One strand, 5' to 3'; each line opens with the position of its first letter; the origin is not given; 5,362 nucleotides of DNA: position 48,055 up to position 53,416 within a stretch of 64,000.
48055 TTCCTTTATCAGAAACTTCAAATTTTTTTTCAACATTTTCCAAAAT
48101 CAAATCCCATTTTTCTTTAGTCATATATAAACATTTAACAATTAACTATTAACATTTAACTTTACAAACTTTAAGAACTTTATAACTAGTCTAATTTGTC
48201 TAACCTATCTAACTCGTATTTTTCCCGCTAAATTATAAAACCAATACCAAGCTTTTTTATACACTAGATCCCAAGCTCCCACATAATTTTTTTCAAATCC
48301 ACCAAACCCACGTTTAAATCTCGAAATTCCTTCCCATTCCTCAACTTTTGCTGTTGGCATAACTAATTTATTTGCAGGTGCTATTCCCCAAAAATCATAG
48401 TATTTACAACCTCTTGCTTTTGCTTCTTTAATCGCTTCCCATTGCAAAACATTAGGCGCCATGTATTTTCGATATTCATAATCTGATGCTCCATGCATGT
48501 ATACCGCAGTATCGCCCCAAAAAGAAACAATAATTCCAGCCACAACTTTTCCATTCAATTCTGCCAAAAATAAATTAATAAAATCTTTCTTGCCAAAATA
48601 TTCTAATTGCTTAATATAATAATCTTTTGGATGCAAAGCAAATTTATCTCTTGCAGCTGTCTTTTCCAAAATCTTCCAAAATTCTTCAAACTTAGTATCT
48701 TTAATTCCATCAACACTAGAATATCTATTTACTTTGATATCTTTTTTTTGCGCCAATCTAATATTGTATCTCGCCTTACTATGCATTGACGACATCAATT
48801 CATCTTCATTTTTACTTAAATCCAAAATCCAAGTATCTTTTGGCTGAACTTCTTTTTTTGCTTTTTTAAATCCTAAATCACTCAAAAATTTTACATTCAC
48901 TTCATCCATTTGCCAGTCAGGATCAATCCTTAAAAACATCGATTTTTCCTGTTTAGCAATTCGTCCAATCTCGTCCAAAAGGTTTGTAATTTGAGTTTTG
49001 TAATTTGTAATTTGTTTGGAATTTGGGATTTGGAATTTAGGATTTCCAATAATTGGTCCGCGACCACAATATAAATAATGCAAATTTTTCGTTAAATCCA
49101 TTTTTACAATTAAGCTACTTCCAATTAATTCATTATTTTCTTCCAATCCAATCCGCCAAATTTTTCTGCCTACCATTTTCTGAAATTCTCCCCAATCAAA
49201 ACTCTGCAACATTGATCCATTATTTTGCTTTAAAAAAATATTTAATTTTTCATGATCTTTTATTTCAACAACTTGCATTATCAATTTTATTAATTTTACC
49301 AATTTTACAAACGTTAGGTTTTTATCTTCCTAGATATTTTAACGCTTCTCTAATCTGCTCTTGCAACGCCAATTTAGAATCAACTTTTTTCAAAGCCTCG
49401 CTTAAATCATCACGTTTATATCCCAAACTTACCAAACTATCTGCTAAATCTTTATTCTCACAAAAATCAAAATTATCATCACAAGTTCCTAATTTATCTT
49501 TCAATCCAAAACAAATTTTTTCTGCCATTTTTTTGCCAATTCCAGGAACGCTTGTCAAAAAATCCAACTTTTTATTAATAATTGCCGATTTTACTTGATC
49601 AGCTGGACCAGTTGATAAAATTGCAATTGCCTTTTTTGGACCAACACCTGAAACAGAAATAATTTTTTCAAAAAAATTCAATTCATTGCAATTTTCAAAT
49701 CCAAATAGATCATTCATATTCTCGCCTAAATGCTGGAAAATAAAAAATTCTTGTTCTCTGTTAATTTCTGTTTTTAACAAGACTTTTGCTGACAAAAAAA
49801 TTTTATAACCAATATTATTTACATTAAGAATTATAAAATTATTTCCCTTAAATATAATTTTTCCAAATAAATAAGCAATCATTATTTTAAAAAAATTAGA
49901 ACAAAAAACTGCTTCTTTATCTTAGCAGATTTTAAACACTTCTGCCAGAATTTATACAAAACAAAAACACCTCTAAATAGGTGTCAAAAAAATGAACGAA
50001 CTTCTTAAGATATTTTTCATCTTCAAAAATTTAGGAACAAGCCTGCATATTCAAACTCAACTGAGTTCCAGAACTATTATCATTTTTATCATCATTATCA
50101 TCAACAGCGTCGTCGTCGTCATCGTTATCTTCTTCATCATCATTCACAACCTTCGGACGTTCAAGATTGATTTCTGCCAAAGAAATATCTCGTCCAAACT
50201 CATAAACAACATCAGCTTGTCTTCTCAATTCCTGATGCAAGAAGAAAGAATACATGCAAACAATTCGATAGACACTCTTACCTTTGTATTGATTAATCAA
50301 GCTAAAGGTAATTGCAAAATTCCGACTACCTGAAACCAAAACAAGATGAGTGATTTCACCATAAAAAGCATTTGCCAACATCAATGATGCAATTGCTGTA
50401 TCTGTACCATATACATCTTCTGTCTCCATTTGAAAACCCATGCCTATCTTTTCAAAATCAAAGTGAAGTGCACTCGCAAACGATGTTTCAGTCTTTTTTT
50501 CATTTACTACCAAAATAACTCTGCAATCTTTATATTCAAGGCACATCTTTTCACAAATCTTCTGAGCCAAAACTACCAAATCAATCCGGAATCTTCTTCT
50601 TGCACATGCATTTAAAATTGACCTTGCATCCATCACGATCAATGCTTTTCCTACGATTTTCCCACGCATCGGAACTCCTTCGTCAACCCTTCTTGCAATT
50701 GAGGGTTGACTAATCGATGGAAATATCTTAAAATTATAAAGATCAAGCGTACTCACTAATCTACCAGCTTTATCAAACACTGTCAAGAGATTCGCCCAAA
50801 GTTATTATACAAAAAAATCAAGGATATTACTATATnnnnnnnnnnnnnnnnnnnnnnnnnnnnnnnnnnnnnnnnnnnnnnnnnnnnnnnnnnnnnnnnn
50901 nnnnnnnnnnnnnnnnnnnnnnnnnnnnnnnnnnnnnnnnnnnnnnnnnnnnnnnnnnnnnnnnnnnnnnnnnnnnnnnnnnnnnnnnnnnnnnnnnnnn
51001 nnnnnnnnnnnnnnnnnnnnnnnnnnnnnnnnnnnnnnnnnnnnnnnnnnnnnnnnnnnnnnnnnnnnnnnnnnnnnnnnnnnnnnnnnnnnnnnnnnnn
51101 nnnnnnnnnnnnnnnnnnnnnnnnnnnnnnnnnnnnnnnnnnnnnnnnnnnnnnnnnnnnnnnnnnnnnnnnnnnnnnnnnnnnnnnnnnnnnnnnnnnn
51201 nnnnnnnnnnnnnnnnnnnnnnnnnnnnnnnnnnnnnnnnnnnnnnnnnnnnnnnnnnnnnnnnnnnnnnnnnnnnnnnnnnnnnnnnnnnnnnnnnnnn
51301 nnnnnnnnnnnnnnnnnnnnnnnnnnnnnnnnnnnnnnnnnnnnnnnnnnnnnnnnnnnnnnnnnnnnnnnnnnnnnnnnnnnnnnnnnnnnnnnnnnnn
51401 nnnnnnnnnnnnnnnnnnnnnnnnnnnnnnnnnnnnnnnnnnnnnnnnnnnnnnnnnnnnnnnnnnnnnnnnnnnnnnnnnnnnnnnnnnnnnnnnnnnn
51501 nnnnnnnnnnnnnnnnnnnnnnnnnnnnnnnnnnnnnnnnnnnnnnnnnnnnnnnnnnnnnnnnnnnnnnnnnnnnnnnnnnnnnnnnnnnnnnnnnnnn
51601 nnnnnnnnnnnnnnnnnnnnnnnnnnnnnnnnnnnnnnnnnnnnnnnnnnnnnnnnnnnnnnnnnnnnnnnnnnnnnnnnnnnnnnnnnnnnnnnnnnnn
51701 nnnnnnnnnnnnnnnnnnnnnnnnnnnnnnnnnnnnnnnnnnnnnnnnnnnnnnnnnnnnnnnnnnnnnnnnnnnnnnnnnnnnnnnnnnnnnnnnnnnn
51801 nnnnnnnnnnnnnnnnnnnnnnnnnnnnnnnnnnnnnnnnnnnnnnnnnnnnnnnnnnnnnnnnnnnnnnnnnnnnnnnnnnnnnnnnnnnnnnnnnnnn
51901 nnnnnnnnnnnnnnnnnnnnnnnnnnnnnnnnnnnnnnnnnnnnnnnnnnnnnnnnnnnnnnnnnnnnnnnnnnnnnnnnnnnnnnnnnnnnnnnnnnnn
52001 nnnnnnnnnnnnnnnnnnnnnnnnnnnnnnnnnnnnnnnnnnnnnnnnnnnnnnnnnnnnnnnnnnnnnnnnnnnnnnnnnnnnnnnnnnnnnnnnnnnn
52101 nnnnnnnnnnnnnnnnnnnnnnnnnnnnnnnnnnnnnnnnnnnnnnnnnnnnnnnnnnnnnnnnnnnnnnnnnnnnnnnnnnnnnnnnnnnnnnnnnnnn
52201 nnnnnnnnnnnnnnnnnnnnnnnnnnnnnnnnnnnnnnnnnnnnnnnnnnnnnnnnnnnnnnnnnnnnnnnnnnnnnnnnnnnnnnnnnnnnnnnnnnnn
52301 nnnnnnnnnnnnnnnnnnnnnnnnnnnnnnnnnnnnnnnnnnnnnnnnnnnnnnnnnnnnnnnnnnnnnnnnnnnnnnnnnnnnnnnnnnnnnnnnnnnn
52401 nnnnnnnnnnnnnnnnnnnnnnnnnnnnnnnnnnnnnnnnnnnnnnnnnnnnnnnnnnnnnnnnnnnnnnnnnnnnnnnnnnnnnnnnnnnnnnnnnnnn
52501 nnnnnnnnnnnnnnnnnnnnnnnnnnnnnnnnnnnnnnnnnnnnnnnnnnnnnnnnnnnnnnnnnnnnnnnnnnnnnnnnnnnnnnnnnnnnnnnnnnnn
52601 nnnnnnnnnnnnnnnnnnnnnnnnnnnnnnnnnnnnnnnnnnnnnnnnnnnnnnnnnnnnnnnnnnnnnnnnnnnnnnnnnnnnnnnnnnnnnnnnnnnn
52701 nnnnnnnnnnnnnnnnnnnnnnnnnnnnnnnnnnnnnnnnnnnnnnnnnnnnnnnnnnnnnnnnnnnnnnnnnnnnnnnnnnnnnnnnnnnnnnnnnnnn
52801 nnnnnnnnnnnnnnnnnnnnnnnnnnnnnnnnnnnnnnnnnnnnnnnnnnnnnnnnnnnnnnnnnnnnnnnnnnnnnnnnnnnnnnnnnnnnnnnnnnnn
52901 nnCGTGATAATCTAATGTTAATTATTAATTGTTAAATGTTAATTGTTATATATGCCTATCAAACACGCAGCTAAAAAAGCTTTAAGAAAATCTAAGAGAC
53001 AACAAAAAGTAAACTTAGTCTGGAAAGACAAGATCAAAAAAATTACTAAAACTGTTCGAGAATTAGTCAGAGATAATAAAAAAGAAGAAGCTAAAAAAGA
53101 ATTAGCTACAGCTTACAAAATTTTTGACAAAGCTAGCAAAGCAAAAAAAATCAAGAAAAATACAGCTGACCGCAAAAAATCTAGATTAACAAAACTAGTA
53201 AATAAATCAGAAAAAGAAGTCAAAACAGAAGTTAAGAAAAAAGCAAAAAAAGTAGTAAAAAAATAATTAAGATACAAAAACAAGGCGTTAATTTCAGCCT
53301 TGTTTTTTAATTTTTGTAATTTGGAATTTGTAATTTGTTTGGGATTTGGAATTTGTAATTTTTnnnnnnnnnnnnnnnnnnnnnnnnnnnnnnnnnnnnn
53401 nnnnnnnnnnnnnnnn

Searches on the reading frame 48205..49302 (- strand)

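Call 50: search_protein_families(library=pfam, proteins=[window:48205-49302:-], max_evalue=0.001)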
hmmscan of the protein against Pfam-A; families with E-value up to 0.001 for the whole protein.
window:48205-49302:- (365 aa): 2 families
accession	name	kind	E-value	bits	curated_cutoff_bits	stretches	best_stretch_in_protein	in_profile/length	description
PF02388.22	FemAB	-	6.2e-47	160.8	24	2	23-250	9-239/406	FemAB family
PF13480.13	Acetyltransf_6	-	1.2e-17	64.8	22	1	175-306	1-136/143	Acetyltransferase (GNAT) domain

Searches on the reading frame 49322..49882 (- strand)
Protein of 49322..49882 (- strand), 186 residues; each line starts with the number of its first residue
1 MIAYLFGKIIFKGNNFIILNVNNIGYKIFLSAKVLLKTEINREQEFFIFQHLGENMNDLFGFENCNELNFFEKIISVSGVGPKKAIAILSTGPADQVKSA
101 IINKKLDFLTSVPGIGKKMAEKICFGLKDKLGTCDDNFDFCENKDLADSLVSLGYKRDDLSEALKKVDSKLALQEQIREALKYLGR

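Call 50: search_protein_families(library=pfam, proteins=[window:49322-49882:-], max_evalue=0.001)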
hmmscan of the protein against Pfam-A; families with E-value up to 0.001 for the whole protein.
window:49322-49882:- (186 aa): 4 families
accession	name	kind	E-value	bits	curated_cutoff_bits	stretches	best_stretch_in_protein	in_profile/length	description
PF14520.12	HHH_5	-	5.7e-15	56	27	1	71-129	1-57/57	Helix-hairpin-helix domain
PF01330.27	RuvA_N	-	4.6e-13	49.5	23.6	1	1-61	1-61/61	RuvA N terminal domain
PF00633.29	HHH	-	4.4e-11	42.5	24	1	101-123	5-27/30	Helix-hairpin-helix motif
PF07499.19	RuvA_C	-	7.6e-08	33.2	24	1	148-184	8-46/47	RuvA, C-terminal domain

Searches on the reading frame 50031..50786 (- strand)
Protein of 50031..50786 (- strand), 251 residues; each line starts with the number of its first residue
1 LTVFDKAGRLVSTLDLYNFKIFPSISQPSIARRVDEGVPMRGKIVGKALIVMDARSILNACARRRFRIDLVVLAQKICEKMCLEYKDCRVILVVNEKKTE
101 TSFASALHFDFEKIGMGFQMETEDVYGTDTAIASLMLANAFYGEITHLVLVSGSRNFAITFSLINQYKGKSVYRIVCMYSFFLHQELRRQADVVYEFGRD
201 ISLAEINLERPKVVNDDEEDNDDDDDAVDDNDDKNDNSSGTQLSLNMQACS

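Call 50: search_protein_families(library=pfam, proteins=[window:50031-50786:-], max_evalue=0.001)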
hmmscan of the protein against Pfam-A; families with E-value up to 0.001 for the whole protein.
window:50031-50786:- (251 aa): 1 family
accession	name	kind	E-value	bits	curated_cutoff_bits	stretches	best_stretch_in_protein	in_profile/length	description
PF01936.24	NYN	-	1.3e-05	26.1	24.2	1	52-194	6-141/145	NYN domain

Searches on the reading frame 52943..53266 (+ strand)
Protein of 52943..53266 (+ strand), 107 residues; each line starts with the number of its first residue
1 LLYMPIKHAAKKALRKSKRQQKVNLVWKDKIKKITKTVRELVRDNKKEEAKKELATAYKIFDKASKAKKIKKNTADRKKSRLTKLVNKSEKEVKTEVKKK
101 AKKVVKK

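Call 50: search_protein_families(library=pfam, proteins=[window:52943-53266:+], max_evalue=0.001)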
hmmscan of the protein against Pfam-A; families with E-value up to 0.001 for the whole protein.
window:52943-53266:+ (107 aa): 1 family
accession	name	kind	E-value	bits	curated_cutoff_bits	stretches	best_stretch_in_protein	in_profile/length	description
PF01649.23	Ribosomal_S20p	-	2.6e-14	54.1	29.5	1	9-87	5-83/83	Ribosomal protein S20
